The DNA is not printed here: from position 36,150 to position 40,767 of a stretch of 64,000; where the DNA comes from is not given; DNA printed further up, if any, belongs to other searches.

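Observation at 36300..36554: Stand-alone 84-aa ORF resembling the ImuB C-terminal domain, while the local imuB is short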

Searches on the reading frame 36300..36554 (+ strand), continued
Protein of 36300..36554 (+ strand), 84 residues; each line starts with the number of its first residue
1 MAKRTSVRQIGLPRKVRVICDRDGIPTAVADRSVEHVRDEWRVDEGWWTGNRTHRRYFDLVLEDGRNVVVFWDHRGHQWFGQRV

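Call 45: get_annotated_region(hit=H3, flank=6000)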
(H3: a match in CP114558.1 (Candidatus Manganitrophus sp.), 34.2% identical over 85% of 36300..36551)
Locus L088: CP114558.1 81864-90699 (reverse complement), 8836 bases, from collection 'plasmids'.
description: MAG: Candidatus Manganitrophus sp. isolate GAC2 plasmid unnamed3, complete sequence
organism: Candidatus Manganitrophus sp. (NCBI taxid 2927580)
taxonomy: Bacteria; Nitrospirota; Nitrospiria; Candidatus Troglogloeales; Candidatus Manganitrophaceae; Candidatus Manganitrophus; Candidatus Manganitrophus sp.
host: -; source: activated carbon metagenome,metagenomic assembly,Carbon granules from GAC filter; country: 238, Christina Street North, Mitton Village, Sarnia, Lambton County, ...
typing (MOB-suite, as given by PLSDB): non-mobilizable
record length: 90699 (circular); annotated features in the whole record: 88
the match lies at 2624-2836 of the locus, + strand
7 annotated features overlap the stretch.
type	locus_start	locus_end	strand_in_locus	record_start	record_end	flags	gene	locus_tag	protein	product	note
CDS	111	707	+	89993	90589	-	lexA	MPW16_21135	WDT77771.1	transcriptional repressor LexA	-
CDS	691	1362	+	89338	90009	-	-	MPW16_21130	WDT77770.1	hypothetical protein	-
CDS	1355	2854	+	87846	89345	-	-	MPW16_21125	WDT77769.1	DNA polymerase Y family protein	-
CDS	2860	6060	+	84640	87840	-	-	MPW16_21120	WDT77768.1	error-prone DNA polymerase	-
CDS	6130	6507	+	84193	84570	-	-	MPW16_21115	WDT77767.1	response regulator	-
CDS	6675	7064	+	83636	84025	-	-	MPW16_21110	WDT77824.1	phospholipase D family protein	-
CDS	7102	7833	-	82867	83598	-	-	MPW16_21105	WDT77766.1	SOS response-associated peptidase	-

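Call 46: get_annotated_region(hit=H1, flank=5000)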
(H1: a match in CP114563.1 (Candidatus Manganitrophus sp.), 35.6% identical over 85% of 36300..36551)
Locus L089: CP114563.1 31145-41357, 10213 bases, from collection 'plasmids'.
description: MAG: Candidatus Manganitrophus sp. isolate GAC4 plasmid unnamed2, complete sequence
organism: Candidatus Manganitrophus sp. (NCBI taxid 2927580)
taxonomy: Bacteria; Nitrospirota; Nitrospiria; Candidatus Troglogloeales; Candidatus Manganitrophaceae; Candidatus Manganitrophus; Candidatus Manganitrophus sp.
host: -; source: activated carbon metagenome,metagenomic assembly,Carbon granules from GAC filter; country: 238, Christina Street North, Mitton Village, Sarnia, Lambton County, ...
typing (MOB-suite, as given by PLSDB): non-mobilizable
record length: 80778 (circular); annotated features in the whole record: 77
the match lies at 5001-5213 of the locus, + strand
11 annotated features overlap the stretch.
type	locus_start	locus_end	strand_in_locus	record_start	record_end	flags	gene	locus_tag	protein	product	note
CDS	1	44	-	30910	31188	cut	-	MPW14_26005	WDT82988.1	HU family DNA-binding protein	-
CDS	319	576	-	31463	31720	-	-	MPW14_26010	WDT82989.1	response regulator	-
CDS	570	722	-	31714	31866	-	-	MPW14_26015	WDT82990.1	hypothetical protein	-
CDS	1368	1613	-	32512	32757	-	-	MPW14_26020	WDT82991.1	hypothetical protein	-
CDS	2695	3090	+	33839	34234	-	lexA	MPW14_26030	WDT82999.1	transcriptional repressor LexA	-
CDS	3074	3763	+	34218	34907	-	-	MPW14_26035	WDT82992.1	hypothetical protein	-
CDS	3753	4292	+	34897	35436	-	-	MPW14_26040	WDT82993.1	hypothetical protein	-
CDS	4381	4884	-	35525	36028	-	-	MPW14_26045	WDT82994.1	hypothetical protein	-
CDS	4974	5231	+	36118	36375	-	-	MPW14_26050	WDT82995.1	hypothetical protein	-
CDS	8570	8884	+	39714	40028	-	-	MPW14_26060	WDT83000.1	response regulator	-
CDS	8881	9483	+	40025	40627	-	-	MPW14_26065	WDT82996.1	phospholipase D family protein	-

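Call 47: search_protein_families(library=ncbifam, proteins=[L088:691-1362:+, L088:1355-2854:+, P0077, L088:2860-6060:+], max_evalue=0.001)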
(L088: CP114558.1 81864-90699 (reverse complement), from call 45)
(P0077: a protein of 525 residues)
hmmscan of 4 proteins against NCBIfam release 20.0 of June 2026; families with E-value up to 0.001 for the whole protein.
L088:691-1362:+ (223 aa): 5 families
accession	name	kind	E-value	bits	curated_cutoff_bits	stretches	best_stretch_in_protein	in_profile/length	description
TIGR02012.1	tigrfam_recA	equivalog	1.8e-12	47.2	325.3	1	34-125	48-140/321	recombinase RecA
NF007072.0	PRK09519.1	equivalog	2e-11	43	1024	1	33-125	52-145/790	intein-containing recombinase RecA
NF033429.2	ImuA_translesion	equivalog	2.1e-11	44.1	150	1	23-176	16-169/181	translesion DNA synthesis-associated protein ImuA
NF058630.1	repair_Rv3395c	exception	7.5e-09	35.5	65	1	33-201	2-153/153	DnaE2-dependent mutagenesis accessory factor ImuA'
TIGR03880.1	KaiC_arch_3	hypoth_equivalog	0.00088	18.9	249.45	0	28-80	3-55/224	KaiC domain-containing protein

L088:1355-2854:+ (499 aa): 8 families
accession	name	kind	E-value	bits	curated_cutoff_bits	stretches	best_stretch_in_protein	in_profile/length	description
NF002882.0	PRK03348.1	equivalog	1.5e-23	83.3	389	1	20-317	22-327/461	DNA polymerase IV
NF003015.0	PRK03858.1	subfamily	2.9e-19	69.4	367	1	20-311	24-318/399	DNA polymerase IV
NF002677.0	PRK02406.1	equivalog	2.3e-15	56.6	256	1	16-334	19-346/357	DNA polymerase IV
NF002751.0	PRK02794.1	equivalog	2.4e-15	56.4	371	1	20-309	55-350/425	DNA polymerase IV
NF002492.0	PRK01810.1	equivalog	6.7e-10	38.2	399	1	18-281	25-297/412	DNA polymerase IV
NF002848.0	PRK03103.1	subfamily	9.2e-10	37.5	381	1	21-229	22-241/410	DNA polymerase IV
NF010731.0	PRK14133.1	equivalog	1e-06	28.2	362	1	1-280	1-283/352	DNA polymerase IV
NF002883.0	PRK03352.1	equivalog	1.2e-06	27.9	330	1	12-310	14-319/347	DNA polymerase IV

P0077 (525 aa): 7 families
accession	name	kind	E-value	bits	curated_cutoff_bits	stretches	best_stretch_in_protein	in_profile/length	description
NF002751.0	PRK02794.1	equivalog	2.6e-15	56.2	371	1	68-358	70-353/425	DNA polymerase IV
NF003015.0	PRK03858.1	subfamily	1e-13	51.1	367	1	72-362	40-322/399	DNA polymerase IV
NF002882.0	PRK03348.1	equivalog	2.3e-12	46.4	389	1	69-372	39-336/461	DNA polymerase IV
NF002883.0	PRK03352.1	equivalog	6.5e-12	45.3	330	1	69-363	43-326/347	DNA polymerase IV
NF002677.0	PRK02406.1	equivalog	2e-11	43.6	256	1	57-281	29-246/357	DNA polymerase IV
NF002848.0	PRK03103.1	subfamily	1.1e-07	30.7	381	1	72-264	43-236/410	DNA polymerase IV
NF002492.0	PRK01810.1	equivalog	5.5e-07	28.6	399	1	71-265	48-239/412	DNA polymerase IV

L088:2860-6060:+ (1066 aa): 14 families
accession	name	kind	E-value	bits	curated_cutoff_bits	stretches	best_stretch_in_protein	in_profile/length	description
NF004225.0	PRK05672.1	subfamily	0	1244.3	939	1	9-1066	3-1047/1047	error-prone DNA polymerase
NF004226.0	PRK05673.1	equivalog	6.7e-213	709.8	1002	1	9-1055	3-1063/1146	DNA polymerase III subunit alpha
TIGR00594.1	polc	superfamily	1.2e-195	652.6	434.35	1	12-908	1-895/1022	DNA polymerase III subunit alpha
NF005298.0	PRK06826.1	equivalog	2e-188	628.5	1260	1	10-908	3-896/1151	DNA polymerase III subunit alpha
NF005377.0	PRK06920.1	equivalog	8.8e-159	530.4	1806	1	12-1041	3-1010/1108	DNA polymerase III subunit alpha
NF005617.0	PRK07374.1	equivalog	3.1e-144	482.4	1653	1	12-894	3-893/1170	DNA polymerase III subunit alpha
NF005582.0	PRK07279.1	equivalog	8.6e-114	381.6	1279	2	211-1046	147-956/1033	DNA polymerase III subunit alpha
NF007079.0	PRK09532.1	equivalog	4.7e-109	365.9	1525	1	12-760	3-776/876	DNA polymerase III subunit alpha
NF005516.0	PRK07135.1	equivalog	3.3e-108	363.2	1084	2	278-897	199-815/974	DNA polymerase III DnaE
NF004550.0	PRK05898.1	equivalog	5.3e-102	342.6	1182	1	214-899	137-814/971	DNA polymerase III subunit alpha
NF001688.0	PRK00448.1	equivalog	3.8e-31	107.6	873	2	98-391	613-914/1445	PolC-type DNA polymerase III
TIGR01405.1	polC_Gram_pos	equivalog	3.7e-26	91.2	1043.45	2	12-79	104-171/1211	DNA polymerase III subunit alpha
NF005616.0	PRK07373.1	equivalog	9.2e-13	47.5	646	1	754-894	32-172/449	DNA polymerase III subunit alpha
NF041577.1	nside_bi_sphtase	equivalog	2.4e-05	23.6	400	1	13-79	4-68/276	3',5'-nucleoside bisphosphate phosphatase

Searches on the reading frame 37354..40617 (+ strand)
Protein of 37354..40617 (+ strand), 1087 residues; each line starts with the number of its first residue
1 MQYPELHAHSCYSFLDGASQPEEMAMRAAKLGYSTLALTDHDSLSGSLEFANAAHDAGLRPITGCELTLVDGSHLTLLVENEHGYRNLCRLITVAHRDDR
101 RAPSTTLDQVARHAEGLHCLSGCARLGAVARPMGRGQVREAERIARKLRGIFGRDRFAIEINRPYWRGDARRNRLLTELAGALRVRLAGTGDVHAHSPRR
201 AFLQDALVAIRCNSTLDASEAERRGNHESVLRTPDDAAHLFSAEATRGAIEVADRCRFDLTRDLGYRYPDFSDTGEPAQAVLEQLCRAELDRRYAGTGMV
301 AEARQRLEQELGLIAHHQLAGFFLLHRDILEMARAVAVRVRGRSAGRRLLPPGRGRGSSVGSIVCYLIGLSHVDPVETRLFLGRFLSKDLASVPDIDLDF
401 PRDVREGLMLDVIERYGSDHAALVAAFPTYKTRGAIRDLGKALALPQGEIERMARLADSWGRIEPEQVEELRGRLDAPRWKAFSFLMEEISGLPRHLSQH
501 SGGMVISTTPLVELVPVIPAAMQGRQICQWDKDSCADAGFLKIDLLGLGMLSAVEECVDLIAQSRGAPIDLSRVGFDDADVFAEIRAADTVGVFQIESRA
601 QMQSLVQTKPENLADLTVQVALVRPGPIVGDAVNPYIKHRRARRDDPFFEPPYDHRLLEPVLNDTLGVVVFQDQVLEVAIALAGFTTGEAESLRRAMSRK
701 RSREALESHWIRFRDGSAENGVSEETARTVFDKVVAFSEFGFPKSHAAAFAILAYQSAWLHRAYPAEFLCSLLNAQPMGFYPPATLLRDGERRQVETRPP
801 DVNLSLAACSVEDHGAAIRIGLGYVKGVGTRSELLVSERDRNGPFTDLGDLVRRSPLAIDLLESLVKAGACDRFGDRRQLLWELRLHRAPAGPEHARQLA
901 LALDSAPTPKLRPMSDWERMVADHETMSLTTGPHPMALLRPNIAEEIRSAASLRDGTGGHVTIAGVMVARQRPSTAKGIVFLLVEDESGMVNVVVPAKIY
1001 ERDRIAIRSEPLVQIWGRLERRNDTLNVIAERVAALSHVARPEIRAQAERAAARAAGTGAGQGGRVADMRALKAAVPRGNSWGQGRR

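Call 3: search_protein_families(library=pfam, proteins=[window:37354-40617:+], max_evalue=1)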
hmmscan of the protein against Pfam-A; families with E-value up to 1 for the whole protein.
window:37354-40617:+ (1087 aa): 6 families
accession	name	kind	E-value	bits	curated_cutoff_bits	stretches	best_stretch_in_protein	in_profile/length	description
PF07733.18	DNA_pol3_alpha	-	9.2e-61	206.2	23.9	1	281-547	2-260/260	Bacterial DNA polymerase III alpha NTPase domain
PF17657.6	DNA_pol3_finger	-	4.1e-44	150.3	22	1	550-721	1-166/166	Bacterial DNA polymerase III alpha subunit finger domain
PF02811.25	PHP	-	2e-39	136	26.4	1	5-163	1-163/164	PHP domain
PF14579.12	HHH_6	-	2.7e-20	72.8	25.6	1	795-879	2-89/90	Helix-hairpin-helix motif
PF01336.31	tRNA_anti-codon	-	1.7e-09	37.9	27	1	961-1033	1-72/75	OB-fold nucleic acid binding domain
PF04076.19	BOF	-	0.064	13.8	25.8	1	946-1028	24-96/103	Bacterial OB fold (BOF) protein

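Call 4: search_protein_families(library=ncbifam, proteins=[window:37354-40617:+], max_evalue=1)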
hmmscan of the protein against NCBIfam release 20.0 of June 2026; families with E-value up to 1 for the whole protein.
window:37354-40617:+ (1087 aa): 25 families
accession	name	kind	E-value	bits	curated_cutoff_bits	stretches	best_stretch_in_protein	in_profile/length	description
NF004225.0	PRK05672.1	subfamily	1.1e-288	960.7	939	1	2-1039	5-1035/1047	error-prone DNA polymerase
NF004226.0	PRK05673.1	equivalog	4.3e-201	670.7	1002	1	2-1040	5-1066/1146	DNA polymerase III subunit alpha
NF005298.0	PRK06826.1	equivalog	4.5e-184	614.1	1260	1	2-1041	4-1077/1151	DNA polymerase III subunit alpha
TIGR00594.1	polc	superfamily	1.4e-182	609.3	434.35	1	5-995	3-1021/1022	DNA polymerase III subunit alpha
NF005377.0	PRK06920.1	equivalog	1.8e-142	476.4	1806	1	1-1039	1-1026/1108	DNA polymerase III subunit alpha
NF005617.0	PRK07374.1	equivalog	2.4e-131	439.7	1653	1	1-1041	1-1085/1170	DNA polymerase III subunit alpha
NF005582.0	PRK07279.1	equivalog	1.5e-114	384.1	1279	2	206-1035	169-963/1033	DNA polymerase III subunit alpha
NF005516.0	PRK07135.1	equivalog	4e-109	366.2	1084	2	263-885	212-823/974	DNA polymerase III DnaE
NF004550.0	PRK05898.1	equivalog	3e-98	330.2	1182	2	205-880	155-815/971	DNA polymerase III subunit alpha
NF007079.0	PRK09532.1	equivalog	4.2e-91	306.5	1525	1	1-743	1-777/876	DNA polymerase III subunit alpha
NF005616.0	PRK07373.1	equivalog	1.1e-22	80.2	646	2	741-886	37-185/449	DNA polymerase III subunit alpha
NF001688.0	PRK00448.1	equivalog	1e-17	63.1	873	3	5-71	340-406/1445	PolC-type DNA polymerase III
TIGR01405.1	polC_Gram_pos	equivalog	6.3e-16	57.3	1043.45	2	5-71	106-172/1211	DNA polymerase III subunit alpha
NF041577.1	nside_bi_sphtase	equivalog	1.1e-10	41.1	400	1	5-69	5-67/276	3',5'-nucleoside bisphosphate phosphatase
NF047791.1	RNaseRnm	equivalog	4e-06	26.3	375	1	5-69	4-68/275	RNase RNM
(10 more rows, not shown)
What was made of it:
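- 37354..40617 (+): DnaE2 error-prone C-family polymerase, 1087 aa. Pfam finds PHP, DNA_pol3_alpha, finger, HHH_6 and OB domains (calls 3, 4).
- Checked: The gene lies at 37354-40617 and scores above NCBIfam's cut-off for 'error-prone DNA polymerase' (call 4).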
